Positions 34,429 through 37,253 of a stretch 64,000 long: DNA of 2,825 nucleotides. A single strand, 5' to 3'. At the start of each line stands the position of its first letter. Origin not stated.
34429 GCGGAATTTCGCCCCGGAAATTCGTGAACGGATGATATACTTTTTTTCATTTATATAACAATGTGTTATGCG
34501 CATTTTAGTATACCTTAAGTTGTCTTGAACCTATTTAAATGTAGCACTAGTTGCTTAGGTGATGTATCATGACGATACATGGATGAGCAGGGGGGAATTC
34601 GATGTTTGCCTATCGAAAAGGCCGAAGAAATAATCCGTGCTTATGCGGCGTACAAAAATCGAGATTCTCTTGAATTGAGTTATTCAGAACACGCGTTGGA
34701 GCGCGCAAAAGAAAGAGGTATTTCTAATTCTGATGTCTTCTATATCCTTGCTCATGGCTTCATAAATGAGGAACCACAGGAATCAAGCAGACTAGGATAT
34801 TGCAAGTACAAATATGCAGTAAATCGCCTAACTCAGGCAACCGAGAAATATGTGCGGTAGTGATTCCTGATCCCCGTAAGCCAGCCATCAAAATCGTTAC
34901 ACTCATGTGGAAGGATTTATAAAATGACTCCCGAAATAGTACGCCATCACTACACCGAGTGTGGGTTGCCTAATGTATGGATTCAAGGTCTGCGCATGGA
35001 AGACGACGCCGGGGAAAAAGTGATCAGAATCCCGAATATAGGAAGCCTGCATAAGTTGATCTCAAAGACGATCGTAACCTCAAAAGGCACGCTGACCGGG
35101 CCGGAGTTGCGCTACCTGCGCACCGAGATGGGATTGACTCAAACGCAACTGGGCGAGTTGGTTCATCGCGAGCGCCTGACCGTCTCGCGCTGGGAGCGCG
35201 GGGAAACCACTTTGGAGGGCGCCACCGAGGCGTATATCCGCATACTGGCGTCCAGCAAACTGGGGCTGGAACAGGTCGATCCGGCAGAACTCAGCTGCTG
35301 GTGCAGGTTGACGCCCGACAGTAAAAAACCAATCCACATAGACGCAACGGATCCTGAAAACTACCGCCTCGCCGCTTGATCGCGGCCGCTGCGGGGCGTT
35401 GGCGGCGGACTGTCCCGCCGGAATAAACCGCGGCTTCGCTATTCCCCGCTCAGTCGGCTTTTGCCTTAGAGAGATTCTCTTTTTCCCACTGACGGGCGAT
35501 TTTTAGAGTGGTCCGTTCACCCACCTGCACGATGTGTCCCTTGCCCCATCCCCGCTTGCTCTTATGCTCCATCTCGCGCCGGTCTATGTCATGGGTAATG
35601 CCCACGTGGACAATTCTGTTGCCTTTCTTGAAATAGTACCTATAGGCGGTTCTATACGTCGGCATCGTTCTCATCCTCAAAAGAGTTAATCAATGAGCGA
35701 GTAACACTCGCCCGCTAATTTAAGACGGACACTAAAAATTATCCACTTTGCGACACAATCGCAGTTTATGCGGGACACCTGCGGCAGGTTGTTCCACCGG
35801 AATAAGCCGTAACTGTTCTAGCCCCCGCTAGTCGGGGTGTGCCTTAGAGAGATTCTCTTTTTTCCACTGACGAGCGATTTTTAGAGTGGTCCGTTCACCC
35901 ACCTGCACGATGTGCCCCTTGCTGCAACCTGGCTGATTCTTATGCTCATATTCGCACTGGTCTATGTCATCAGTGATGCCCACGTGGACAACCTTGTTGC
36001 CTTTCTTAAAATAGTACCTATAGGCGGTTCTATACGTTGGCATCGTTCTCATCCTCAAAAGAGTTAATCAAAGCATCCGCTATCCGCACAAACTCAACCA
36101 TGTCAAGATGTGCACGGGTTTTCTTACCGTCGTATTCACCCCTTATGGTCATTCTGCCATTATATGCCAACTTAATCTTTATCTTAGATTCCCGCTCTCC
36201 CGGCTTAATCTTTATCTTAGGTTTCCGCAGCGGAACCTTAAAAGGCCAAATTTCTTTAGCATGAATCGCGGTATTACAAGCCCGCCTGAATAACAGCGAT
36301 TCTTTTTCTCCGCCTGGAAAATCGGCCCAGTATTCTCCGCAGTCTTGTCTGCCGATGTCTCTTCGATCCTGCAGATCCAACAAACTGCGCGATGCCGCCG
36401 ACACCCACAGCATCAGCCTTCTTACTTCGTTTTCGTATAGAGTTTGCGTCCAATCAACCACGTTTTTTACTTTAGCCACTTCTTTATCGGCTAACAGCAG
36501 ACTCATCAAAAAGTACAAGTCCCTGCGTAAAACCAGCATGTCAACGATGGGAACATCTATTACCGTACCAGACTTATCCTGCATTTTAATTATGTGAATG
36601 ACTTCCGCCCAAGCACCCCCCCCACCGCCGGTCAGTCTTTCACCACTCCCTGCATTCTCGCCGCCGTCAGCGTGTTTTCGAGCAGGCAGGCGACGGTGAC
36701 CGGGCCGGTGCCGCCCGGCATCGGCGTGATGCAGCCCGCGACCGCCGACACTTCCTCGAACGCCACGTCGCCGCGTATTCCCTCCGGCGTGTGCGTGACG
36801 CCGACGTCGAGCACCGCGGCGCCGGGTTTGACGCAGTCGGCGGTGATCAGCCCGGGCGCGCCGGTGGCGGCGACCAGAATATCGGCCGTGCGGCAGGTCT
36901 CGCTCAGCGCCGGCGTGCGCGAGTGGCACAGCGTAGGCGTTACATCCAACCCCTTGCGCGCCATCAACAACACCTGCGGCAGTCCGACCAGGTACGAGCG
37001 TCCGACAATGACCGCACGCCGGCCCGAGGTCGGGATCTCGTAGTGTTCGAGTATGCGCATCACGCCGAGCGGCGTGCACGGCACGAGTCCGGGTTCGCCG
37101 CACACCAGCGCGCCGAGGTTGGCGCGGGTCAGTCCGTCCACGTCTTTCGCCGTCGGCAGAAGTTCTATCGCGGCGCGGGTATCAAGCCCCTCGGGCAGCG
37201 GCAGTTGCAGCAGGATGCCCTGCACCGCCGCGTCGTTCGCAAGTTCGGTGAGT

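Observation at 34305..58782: Three related IS1595-family remnants in the same orientation, two of them bracketing the GHKL cassette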

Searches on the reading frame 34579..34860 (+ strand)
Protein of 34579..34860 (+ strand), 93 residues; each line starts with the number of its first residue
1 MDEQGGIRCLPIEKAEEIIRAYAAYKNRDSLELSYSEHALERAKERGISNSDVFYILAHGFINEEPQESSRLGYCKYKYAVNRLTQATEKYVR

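Call 9: search_protein_families(library=pfam, proteins=[window:34579-34860:+], max_evalue=0.01)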
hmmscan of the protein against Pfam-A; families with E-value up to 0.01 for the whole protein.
window:34579-34860:+ (93 aa): 1 family
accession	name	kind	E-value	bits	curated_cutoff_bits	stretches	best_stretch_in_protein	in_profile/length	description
PF14076.12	DUF4258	-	3e-09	37.5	25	1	35-78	1-48/71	Domain of unknown function (DUF4258)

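Call 10: search_protein_families(library=ncbifam, proteins=[window:34579-34860:+], max_evalue=0.01)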
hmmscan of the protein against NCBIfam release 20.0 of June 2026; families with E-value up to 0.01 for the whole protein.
window:34579-34860:+ (93 aa): 0 families

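Call 23: search_protein_families(library=padloc, proteins=[window:34579-34860:+], max_evalue=0.1)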
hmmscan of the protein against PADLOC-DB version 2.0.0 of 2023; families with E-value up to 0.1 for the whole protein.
window:34579-34860:+ (93 aa): 1 family
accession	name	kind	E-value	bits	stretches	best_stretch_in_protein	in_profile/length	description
PDLC02456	BrxA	-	0.011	13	1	10-63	33-85/280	BrxA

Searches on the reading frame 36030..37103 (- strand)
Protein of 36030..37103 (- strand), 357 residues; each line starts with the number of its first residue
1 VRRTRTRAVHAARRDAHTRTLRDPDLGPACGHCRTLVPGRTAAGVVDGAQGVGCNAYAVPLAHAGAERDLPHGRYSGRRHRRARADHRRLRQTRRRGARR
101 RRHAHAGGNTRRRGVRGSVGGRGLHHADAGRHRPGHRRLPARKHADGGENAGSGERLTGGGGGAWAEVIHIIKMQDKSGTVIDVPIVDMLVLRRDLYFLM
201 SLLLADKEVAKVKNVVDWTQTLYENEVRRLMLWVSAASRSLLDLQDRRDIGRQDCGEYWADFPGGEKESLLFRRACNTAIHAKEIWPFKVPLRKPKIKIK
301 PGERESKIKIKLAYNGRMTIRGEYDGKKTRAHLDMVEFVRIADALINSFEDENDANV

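Call 42: search_protein_families(library=pfam, proteins=[window:36030-37103:-], max_evalue=0.001)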
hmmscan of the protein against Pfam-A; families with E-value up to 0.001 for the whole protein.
window:36030-37103:- (357 aa): 0 families
